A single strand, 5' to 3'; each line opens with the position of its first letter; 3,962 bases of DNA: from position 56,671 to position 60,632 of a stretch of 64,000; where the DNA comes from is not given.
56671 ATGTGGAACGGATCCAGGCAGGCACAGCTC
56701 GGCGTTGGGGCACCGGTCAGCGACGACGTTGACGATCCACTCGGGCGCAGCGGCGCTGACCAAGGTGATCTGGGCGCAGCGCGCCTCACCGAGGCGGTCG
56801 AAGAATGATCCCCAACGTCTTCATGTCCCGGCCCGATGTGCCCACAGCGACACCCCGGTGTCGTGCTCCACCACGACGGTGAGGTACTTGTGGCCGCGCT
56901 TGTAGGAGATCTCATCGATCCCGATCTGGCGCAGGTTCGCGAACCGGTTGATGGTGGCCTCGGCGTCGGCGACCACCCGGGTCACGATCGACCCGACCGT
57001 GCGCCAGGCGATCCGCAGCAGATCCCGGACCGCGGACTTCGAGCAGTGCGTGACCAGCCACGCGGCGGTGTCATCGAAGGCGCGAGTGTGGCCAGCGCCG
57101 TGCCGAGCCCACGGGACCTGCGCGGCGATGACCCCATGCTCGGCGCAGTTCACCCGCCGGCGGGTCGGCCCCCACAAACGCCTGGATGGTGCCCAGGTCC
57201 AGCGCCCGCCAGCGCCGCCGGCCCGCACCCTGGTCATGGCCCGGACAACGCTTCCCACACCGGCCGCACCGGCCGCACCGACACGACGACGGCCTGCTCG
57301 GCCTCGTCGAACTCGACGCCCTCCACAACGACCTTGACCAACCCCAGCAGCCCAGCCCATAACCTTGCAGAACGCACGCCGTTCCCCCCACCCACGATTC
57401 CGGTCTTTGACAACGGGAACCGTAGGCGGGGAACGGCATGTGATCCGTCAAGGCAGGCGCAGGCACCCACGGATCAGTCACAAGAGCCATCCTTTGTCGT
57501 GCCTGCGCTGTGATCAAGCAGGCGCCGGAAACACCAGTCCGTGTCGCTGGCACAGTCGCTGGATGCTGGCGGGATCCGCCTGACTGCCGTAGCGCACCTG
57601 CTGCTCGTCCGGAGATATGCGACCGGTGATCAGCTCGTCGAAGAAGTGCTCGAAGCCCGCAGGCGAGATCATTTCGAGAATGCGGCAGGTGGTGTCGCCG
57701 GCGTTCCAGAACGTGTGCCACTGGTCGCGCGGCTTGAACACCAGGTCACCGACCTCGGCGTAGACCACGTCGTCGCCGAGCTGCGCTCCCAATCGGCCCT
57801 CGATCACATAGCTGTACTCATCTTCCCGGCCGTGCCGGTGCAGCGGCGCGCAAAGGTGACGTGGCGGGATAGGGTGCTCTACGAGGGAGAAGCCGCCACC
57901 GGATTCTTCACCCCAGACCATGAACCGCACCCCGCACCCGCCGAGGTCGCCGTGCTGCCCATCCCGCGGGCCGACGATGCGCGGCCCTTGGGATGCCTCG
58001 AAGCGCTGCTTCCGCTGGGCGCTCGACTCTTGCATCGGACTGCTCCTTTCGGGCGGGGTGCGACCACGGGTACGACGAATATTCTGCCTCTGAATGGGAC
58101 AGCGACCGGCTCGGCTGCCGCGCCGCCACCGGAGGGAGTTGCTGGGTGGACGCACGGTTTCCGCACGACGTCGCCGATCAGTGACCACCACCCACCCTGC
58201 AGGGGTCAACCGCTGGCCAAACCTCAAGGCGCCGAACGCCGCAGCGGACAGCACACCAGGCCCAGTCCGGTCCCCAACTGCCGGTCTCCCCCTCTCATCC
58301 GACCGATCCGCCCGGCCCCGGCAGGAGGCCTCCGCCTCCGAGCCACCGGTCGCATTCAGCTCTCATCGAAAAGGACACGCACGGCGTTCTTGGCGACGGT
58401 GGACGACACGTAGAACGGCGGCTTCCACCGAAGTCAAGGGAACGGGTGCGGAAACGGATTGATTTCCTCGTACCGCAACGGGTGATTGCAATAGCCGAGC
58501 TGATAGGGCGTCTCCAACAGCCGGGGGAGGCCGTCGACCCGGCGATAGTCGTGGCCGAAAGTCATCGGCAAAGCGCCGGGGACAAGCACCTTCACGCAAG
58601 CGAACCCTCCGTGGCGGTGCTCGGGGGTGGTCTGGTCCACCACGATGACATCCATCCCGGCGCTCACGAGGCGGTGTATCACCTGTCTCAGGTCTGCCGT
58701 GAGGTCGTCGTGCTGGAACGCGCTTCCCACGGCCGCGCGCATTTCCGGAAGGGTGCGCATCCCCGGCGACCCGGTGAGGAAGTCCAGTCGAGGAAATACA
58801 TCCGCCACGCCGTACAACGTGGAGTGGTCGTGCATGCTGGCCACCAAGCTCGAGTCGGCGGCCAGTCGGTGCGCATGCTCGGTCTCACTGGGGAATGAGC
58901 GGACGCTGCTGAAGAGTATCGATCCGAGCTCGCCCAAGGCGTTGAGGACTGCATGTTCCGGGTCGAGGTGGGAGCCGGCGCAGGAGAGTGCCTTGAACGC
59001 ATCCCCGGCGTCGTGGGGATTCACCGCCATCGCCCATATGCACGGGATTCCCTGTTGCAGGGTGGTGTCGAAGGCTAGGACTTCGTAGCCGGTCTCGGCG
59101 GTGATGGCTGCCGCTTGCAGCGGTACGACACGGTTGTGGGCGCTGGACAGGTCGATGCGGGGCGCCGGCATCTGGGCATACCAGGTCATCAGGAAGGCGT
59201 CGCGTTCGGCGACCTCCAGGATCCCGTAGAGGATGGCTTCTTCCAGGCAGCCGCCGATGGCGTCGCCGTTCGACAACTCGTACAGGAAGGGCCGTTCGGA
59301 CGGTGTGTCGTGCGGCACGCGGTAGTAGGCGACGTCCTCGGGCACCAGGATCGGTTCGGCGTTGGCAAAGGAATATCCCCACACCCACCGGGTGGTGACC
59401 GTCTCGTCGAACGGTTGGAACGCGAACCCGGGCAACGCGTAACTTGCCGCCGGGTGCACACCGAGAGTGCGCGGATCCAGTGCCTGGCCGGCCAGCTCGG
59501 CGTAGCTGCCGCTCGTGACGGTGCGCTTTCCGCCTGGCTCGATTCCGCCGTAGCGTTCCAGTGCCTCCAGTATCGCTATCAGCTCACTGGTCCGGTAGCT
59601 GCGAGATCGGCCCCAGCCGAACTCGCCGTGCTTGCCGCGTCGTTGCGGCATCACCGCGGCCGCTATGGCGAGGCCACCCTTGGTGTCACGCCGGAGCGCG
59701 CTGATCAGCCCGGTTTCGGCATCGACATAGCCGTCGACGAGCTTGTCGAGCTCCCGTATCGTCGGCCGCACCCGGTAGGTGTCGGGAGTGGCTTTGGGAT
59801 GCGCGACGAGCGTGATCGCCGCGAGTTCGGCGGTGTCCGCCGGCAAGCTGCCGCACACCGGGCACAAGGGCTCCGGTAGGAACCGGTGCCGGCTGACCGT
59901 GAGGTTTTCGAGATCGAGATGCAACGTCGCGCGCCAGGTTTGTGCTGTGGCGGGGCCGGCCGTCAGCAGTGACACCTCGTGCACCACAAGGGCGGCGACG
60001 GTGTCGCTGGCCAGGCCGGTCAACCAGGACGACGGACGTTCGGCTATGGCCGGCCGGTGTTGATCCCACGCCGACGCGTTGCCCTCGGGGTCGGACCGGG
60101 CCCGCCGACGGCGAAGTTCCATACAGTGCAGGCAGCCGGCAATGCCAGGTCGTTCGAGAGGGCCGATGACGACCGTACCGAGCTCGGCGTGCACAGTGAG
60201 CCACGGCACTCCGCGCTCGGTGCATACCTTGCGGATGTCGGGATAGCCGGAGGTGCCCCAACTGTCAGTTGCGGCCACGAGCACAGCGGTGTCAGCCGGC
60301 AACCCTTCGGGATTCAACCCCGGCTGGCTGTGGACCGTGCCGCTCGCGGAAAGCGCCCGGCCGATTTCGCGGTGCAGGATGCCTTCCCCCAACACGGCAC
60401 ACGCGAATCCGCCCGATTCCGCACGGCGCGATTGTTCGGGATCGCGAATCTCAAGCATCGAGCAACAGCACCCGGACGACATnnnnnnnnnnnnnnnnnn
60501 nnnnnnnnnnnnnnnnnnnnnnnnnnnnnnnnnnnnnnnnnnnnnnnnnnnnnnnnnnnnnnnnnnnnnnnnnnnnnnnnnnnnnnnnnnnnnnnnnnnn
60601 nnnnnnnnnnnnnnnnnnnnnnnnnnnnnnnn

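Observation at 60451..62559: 702-aa protein stacks an RRE-like winged helix, an E1-like Rossmann domain and a second, divergent YcaO-like domain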

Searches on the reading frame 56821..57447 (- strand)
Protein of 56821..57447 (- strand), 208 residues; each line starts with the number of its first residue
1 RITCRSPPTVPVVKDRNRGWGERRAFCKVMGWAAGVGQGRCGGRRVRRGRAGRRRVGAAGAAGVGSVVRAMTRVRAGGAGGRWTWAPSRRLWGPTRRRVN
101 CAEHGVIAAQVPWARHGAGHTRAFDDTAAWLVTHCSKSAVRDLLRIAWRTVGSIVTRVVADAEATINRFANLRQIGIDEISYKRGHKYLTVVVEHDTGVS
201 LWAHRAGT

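Call 12: search_protein_families(library=pfam, proteins=[window:56821-57447:-], max_evalue=0.01)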
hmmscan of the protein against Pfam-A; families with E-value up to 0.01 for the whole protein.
window:56821-57447:- (208 aa): 2 families
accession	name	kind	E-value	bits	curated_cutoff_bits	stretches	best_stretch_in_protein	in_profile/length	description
PF13542.12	HTH_Tnp_ISL3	-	1e-15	57.3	27.4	1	110-159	2-51/51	Helix-turn-helix domain of transposase family ISL3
PF01610.23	DDE_Tnp_ISL3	-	0.0017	18.7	23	1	175-202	1-30/240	Transposase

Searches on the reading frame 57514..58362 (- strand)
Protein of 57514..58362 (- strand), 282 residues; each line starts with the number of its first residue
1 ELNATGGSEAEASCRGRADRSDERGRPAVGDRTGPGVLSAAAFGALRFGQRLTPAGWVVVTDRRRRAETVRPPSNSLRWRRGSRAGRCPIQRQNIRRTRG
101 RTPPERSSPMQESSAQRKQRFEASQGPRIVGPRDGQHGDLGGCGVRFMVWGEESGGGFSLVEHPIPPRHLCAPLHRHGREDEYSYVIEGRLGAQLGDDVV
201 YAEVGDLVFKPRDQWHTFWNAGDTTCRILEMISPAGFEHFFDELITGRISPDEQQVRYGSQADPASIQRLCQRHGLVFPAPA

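Call 12: search_protein_families(library=pfam, proteins=[window:57514-58362:-], max_evalue=0.01)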
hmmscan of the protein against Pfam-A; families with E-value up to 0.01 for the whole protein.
window:57514-58362:- (282 aa): 1 family
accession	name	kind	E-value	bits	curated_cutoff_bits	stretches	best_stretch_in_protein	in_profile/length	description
PF07883.17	Cupin_2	-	7.8e-14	51.6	27.2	1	165-230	5-68/70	Cupin domain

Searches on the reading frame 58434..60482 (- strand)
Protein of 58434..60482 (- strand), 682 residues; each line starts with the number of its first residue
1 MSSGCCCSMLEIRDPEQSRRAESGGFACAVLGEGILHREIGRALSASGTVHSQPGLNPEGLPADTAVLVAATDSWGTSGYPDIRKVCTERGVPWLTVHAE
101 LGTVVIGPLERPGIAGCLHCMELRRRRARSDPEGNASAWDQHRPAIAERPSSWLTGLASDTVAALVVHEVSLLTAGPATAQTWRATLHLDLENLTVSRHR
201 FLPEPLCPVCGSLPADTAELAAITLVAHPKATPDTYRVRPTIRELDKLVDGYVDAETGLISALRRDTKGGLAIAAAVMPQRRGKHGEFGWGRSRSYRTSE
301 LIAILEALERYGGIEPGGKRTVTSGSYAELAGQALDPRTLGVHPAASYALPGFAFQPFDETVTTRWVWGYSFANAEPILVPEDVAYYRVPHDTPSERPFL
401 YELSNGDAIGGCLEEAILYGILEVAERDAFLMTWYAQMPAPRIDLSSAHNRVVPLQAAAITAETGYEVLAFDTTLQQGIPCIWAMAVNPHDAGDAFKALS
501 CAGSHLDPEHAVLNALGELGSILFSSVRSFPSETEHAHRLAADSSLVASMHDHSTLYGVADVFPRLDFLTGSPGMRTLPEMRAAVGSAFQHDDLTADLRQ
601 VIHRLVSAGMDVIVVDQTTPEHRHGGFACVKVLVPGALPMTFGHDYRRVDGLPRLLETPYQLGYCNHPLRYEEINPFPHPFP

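Call 8: search_protein_families(library=pfam, proteins=[window:58434-60482:-], max_evalue=1)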
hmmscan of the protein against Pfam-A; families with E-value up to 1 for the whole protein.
window:58434-60482:- (682 aa): 1 family
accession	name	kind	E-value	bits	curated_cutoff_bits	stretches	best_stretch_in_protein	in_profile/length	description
PF02624.21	YcaO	-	1.3e-81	274.9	25.7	1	291-637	2-324/325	YcaO cyclodehydratase, ATP-ad Mg2+-binding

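Call 9: search_protein_families(library=ncbifam, proteins=[window:58434-60482:-], max_evalue=1)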
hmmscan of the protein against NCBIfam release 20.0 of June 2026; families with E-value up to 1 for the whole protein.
window:58434-60482:- (682 aa): 5 families
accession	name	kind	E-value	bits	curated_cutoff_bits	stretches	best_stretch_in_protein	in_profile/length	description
TIGR03604.1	TOMM_cyclo_SagD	subfamily_domain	1.1e-104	350.4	219.25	1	291-682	1-377/377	thiazole/oxazole-forming peptide maturase, SagD family component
TIGR03882.1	cyclo_dehyd_2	equivalog_domain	3.2e-40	138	36.9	1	93-260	2-164/164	TOMM precursor leader peptide-binding protein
TIGR03266.1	methan_mark_1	equivalog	3.6e-22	78.9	365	1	300-537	66-283/376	YcaO-related McrA-glycine thioamidation protein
TIGR00702.1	TIGR00702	domain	5.3e-17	61.9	75.65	1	359-519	111-265/377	YcaO-type kinase domain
TIGR03603.1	cyclo_dehy_ocin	subfamily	0.00092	19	187.65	1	96-213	184-298/319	thiazole/oxazole-forming peptide maturase, SagC family component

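Call 34: search_solved_structures(query=window:58434-60482:-, max_evalue=0.001, show_alignments=5)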
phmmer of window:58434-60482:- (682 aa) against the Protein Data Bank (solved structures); distinct sequences matched with E-value up to 0.001: 5.
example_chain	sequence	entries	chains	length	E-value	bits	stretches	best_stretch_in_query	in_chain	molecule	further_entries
4bs9_A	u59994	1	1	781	2.4e-36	128.5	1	33-681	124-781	TRUD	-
7u58_A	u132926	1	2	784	8.9e-36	126.6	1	186-525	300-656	MusD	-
4v1t_A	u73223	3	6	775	7.4e-33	117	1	62-681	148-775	LYND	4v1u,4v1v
6pe3_A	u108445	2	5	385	3e-10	42.2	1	361-532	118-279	Uncharacterized protein MJ1094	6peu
6ci7_A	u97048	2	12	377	1.8e-06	29.7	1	360-529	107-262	YcaO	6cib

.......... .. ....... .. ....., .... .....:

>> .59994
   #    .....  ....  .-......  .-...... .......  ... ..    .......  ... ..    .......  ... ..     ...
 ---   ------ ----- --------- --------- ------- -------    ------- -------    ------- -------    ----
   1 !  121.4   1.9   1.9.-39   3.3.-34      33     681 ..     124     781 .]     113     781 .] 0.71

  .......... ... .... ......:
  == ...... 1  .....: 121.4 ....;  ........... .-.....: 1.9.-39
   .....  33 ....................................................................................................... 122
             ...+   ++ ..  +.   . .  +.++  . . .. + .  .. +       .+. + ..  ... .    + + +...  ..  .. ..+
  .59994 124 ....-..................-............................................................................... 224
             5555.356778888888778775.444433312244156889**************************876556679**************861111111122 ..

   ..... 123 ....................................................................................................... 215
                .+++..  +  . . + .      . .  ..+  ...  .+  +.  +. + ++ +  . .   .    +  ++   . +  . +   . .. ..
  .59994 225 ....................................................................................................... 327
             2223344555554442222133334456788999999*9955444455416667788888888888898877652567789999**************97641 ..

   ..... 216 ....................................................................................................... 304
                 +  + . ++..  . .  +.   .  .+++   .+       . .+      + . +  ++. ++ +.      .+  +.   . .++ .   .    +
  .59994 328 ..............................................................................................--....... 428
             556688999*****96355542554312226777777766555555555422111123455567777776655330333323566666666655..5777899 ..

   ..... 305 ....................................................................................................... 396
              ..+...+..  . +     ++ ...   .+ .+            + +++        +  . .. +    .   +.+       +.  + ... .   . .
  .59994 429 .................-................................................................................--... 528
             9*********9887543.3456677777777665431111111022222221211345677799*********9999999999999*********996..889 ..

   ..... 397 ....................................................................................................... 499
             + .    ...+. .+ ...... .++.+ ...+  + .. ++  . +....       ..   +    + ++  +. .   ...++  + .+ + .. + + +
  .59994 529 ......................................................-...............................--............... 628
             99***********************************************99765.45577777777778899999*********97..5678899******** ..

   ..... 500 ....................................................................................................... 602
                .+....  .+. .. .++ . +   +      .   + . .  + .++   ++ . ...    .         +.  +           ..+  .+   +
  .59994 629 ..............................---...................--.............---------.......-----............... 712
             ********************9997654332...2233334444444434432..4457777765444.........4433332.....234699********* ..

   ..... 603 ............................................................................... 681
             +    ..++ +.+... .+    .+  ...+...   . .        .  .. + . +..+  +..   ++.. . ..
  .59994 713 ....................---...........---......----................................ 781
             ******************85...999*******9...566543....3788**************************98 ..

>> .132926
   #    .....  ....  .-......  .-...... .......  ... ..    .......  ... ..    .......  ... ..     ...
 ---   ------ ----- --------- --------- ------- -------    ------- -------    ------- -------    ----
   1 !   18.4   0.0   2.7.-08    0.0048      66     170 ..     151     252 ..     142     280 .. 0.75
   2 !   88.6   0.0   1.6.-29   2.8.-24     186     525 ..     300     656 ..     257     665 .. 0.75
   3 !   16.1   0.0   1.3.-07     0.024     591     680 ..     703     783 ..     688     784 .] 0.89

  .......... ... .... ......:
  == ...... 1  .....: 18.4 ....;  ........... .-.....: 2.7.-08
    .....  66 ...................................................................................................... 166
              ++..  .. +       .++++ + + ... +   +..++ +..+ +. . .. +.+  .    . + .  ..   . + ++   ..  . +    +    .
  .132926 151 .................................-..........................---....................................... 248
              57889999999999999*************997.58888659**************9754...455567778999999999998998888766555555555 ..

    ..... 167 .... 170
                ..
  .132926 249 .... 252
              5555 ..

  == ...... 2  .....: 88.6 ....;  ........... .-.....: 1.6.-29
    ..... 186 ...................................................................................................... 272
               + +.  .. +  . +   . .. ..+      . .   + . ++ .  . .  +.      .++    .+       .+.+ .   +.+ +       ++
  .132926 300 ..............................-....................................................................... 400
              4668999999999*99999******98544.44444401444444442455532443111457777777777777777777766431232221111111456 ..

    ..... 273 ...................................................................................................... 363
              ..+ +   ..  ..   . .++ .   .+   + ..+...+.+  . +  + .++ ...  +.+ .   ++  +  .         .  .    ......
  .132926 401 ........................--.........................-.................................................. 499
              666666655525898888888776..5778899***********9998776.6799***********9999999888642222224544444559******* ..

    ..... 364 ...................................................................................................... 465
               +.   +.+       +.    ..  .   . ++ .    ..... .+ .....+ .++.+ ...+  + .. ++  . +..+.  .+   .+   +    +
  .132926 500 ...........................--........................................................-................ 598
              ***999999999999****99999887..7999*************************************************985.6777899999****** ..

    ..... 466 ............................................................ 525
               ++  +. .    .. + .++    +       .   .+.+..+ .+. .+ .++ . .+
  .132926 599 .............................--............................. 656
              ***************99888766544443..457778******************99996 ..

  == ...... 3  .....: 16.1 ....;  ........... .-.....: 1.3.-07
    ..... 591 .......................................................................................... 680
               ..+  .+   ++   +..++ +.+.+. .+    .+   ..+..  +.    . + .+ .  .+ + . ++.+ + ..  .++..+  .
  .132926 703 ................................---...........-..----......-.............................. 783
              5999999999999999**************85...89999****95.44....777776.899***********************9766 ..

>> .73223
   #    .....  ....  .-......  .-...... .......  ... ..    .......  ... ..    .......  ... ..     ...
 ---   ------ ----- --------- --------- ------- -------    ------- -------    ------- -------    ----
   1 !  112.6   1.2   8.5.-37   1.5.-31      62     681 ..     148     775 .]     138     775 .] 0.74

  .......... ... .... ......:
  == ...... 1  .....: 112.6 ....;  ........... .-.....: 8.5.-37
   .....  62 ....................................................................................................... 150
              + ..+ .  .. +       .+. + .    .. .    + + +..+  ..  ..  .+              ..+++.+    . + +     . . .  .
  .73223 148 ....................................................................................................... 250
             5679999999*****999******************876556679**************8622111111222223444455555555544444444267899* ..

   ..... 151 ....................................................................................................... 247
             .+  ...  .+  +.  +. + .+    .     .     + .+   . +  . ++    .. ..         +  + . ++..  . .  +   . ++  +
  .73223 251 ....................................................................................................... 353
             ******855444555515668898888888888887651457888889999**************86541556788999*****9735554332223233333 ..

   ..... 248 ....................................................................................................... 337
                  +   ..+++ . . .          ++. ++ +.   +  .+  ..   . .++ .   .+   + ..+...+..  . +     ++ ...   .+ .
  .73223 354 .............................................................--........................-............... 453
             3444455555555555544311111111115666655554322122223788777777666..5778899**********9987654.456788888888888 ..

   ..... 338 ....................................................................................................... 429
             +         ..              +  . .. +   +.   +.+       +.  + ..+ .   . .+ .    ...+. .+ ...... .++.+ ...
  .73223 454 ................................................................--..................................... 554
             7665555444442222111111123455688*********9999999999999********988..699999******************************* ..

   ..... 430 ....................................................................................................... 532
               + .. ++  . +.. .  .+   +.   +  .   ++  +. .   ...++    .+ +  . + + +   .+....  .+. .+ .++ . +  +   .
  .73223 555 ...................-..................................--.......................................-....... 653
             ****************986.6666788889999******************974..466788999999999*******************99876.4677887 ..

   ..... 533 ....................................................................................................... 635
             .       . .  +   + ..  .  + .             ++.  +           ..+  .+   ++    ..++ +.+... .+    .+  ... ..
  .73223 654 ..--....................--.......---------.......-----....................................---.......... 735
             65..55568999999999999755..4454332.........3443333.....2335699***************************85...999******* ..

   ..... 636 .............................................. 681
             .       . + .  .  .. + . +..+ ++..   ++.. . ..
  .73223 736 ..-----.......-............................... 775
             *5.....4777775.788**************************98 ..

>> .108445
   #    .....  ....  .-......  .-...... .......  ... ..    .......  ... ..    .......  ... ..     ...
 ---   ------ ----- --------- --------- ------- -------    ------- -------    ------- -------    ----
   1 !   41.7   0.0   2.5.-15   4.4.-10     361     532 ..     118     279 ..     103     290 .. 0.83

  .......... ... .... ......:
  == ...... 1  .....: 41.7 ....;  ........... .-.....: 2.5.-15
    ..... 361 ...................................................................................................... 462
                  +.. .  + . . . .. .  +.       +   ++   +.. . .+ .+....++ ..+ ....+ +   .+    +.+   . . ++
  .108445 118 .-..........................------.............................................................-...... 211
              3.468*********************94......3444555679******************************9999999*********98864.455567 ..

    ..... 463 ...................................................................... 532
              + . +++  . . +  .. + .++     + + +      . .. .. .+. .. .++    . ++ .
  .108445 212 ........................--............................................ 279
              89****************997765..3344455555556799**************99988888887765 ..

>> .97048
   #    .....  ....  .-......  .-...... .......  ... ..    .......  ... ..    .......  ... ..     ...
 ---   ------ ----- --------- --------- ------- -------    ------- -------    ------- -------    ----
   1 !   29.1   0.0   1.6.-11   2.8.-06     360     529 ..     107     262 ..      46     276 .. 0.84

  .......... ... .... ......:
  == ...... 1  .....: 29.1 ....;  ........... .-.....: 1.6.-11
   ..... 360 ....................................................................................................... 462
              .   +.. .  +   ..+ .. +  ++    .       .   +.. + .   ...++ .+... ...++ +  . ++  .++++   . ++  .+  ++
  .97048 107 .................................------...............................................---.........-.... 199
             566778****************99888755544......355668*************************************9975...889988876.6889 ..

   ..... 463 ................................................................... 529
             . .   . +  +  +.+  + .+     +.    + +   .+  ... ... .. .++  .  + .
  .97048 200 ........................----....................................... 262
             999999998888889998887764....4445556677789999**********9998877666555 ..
